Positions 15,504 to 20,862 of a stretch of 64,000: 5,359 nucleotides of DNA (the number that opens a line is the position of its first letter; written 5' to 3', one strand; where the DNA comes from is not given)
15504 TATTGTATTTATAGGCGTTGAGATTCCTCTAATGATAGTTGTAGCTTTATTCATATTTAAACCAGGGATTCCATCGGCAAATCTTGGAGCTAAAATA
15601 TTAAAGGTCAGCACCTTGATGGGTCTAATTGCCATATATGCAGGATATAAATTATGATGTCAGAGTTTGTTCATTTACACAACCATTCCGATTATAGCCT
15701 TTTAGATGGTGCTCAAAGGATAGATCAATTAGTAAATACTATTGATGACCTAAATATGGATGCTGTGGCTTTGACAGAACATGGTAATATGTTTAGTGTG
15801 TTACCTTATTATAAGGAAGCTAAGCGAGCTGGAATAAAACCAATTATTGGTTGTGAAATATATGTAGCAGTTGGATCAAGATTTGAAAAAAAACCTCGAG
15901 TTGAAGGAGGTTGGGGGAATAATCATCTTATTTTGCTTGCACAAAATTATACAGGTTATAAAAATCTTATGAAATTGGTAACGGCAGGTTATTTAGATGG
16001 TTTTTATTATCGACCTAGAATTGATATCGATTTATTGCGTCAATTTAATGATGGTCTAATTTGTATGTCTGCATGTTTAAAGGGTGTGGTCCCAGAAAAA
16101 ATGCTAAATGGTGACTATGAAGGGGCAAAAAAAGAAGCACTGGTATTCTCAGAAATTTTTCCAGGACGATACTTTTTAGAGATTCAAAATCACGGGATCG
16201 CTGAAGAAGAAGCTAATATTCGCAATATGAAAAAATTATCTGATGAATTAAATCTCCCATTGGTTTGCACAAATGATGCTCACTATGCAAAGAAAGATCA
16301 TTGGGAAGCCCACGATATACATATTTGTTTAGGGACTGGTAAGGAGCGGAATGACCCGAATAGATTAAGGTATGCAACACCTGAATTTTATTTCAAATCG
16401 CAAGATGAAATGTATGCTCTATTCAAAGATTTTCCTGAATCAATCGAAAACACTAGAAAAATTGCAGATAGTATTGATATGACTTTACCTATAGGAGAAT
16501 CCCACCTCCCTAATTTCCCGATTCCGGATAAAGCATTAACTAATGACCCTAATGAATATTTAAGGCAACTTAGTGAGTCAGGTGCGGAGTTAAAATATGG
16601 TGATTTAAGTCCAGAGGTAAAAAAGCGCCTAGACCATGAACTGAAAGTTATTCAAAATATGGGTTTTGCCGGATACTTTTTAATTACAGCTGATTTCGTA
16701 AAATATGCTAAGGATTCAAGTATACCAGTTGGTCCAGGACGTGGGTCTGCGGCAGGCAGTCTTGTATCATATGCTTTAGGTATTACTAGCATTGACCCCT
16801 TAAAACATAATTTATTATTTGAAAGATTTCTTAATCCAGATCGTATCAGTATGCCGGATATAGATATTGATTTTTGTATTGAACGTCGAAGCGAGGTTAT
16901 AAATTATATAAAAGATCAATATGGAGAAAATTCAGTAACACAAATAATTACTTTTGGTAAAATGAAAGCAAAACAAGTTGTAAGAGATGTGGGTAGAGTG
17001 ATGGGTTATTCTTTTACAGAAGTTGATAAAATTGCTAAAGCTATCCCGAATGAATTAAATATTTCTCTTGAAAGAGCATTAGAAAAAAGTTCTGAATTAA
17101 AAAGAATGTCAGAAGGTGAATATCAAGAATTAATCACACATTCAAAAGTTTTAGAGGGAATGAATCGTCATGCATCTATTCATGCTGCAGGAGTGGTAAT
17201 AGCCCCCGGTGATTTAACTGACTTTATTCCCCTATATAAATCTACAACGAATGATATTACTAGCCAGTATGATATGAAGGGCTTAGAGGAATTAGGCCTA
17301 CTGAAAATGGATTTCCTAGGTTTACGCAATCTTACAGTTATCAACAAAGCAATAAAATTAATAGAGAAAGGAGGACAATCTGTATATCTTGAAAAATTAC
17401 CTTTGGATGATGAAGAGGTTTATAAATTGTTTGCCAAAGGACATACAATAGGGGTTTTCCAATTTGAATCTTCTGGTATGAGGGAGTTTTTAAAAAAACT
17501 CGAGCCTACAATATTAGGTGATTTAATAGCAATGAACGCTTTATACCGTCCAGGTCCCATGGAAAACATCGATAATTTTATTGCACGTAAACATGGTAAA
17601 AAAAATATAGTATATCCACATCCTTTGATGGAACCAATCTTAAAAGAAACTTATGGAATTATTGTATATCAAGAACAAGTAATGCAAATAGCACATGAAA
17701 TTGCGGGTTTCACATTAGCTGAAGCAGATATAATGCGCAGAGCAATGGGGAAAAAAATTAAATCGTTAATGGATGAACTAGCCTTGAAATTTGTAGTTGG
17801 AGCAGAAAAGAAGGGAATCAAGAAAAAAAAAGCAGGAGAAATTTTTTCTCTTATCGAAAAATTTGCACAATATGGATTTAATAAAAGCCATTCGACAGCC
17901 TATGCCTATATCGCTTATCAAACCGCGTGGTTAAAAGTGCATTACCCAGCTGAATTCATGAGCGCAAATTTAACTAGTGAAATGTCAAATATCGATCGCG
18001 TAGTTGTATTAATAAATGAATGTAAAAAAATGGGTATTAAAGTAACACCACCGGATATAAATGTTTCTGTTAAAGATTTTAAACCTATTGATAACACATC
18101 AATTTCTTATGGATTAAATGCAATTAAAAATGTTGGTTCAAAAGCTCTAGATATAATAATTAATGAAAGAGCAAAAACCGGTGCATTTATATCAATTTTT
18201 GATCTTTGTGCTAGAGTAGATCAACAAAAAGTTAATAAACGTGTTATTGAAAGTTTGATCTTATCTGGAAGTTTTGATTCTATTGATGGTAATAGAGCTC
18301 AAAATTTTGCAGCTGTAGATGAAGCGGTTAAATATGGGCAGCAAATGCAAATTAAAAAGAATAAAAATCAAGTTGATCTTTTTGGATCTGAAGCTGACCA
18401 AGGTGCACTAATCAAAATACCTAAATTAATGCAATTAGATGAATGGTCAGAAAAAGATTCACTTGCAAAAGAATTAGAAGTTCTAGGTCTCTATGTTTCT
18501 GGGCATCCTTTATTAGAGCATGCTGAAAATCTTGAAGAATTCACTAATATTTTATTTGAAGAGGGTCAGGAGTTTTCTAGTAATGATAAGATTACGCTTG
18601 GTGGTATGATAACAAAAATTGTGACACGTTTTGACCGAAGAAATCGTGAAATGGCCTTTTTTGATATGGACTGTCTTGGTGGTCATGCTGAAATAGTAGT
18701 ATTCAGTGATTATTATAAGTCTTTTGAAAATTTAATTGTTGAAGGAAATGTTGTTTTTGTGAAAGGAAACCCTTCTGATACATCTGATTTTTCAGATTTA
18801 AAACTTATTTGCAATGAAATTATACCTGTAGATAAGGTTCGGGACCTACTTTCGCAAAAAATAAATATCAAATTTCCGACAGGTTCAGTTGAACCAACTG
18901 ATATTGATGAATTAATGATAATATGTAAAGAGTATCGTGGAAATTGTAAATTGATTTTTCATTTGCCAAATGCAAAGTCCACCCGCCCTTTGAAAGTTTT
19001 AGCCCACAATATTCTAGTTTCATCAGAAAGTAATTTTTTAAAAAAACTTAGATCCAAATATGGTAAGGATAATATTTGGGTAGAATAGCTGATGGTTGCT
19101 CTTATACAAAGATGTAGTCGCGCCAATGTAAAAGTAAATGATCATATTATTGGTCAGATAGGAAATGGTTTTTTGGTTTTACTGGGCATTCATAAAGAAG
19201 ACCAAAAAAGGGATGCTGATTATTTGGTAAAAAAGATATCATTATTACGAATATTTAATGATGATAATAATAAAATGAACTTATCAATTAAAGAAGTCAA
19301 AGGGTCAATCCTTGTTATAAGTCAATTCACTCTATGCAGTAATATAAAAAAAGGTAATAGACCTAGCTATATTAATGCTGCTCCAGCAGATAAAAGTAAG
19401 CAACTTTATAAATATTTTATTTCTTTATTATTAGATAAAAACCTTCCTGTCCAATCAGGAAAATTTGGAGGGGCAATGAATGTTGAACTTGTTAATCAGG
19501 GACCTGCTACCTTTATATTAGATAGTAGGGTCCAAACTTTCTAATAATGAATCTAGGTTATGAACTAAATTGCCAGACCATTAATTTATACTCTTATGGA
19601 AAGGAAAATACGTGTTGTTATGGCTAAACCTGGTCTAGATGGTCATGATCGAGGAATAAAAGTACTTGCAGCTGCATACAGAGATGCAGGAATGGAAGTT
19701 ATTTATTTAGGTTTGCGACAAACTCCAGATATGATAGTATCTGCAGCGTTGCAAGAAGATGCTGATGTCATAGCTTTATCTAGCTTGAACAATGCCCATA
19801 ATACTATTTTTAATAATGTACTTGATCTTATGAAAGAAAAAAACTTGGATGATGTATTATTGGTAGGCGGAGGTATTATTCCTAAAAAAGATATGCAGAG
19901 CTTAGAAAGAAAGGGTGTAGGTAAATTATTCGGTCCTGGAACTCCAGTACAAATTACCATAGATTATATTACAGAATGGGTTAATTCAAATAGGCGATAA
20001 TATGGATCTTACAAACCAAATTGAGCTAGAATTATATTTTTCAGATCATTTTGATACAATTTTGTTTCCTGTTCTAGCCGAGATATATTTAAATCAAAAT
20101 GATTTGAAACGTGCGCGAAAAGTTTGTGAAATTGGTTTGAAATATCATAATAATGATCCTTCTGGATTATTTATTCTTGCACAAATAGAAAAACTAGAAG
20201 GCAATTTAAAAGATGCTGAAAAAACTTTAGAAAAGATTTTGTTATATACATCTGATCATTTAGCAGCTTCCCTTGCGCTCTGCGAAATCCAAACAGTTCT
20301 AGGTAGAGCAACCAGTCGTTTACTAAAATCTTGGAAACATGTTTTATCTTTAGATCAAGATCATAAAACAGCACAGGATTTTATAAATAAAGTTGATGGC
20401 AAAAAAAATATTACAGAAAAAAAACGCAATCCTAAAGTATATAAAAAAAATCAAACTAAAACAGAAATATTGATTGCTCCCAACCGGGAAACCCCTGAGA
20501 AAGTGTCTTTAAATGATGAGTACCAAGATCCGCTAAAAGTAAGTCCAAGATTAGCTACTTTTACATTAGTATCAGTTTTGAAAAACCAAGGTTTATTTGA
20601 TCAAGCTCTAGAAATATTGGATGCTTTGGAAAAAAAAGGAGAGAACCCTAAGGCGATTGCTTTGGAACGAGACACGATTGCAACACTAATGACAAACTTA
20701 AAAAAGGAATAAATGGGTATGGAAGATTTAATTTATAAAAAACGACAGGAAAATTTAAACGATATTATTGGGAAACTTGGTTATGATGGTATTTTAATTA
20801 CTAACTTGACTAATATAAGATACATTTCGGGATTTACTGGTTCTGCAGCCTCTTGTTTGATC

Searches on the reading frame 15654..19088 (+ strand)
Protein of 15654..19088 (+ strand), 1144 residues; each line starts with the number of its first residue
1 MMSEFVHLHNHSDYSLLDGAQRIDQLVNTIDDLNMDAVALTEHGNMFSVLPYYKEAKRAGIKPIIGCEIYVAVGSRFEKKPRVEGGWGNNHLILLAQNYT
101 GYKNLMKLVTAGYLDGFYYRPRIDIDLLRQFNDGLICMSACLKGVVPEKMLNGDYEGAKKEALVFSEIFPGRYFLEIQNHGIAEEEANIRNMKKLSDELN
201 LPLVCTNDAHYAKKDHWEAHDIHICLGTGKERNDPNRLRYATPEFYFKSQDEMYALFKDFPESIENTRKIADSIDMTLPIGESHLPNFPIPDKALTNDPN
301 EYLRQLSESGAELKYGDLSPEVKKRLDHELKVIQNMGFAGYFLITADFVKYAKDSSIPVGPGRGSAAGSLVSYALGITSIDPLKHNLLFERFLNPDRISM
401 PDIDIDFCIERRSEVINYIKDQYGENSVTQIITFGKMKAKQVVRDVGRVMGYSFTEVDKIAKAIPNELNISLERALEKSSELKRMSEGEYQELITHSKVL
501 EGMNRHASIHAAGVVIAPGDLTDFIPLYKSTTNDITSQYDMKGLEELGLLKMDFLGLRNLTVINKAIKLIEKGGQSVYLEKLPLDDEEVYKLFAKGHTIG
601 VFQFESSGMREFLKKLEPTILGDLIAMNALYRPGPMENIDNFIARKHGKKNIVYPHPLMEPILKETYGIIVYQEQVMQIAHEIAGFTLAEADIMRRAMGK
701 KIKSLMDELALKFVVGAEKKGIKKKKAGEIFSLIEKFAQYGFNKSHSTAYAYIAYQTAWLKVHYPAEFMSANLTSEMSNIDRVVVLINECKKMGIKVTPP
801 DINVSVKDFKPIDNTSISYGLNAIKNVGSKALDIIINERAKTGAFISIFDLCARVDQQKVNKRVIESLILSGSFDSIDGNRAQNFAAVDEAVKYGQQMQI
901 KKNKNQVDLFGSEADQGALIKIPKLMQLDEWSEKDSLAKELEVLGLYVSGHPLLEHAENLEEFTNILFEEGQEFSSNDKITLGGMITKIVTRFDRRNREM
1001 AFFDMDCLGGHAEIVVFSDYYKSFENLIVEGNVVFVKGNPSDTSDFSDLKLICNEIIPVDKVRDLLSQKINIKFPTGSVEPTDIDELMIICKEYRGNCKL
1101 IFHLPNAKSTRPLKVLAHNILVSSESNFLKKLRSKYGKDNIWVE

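Call 81: search_protein_families(library=pfam, proteins=[window:15654-19088:+], max_evalue=0.00001)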
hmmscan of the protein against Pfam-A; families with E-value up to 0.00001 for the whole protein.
window:15654-19088:+ (1144 aa): 5 families
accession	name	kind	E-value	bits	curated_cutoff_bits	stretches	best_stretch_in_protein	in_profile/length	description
PF07733.18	DNA_pol3_alpha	-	3.4e-103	345.2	23.9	1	301-556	1-260/260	Bacterial DNA polymerase III alpha NTPase domain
PF17657.6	DNA_pol3_finger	-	2.9e-64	215.8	22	1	559-721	1-166/166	Bacterial DNA polymerase III alpha subunit finger domain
PF02811.25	PHP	-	4.1e-54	183.8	26.4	1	7-180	1-164/164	PHP domain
PF14579.12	HHH_6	-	1.2e-28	99.6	25.6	1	794-883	1-89/90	Helix-hairpin-helix motif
PF01336.31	tRNA_anti-codon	-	3.9e-07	30.4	27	1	981-1058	2-74/75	OB-fold nucleic acid binding domain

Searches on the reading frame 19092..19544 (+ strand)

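Call 81: search_protein_families(library=pfam, proteins=[window:19092-19544:+], max_evalue=0.00001)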
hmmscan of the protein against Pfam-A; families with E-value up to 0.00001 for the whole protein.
window:19092-19544:+ (150 aa): 1 family
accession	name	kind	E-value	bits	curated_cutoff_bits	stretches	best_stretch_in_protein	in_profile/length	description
PF02580.21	Tyr_Deacylase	-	2.6e-54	183.9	25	1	3-144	2-144/144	D-Tyr-tRNA(Tyr) deacylase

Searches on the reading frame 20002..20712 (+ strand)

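Call 81: search_protein_families(library=pfam, proteins=[window:20002-20712:+], max_evalue=0.00001)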
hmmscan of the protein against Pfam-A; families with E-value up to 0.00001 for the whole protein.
window:20002-20712:+ (236 aa): 2 families
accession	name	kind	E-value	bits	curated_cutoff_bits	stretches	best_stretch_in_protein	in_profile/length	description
PF14559.12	TPR_19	-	1.3e-10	41.9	25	0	66-103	4-41/68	Tetratricopeptide repeat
PF13428.12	TPR_14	-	1.3e-08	35.2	23.5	0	25-62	7-44/44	Tetratricopeptide repeat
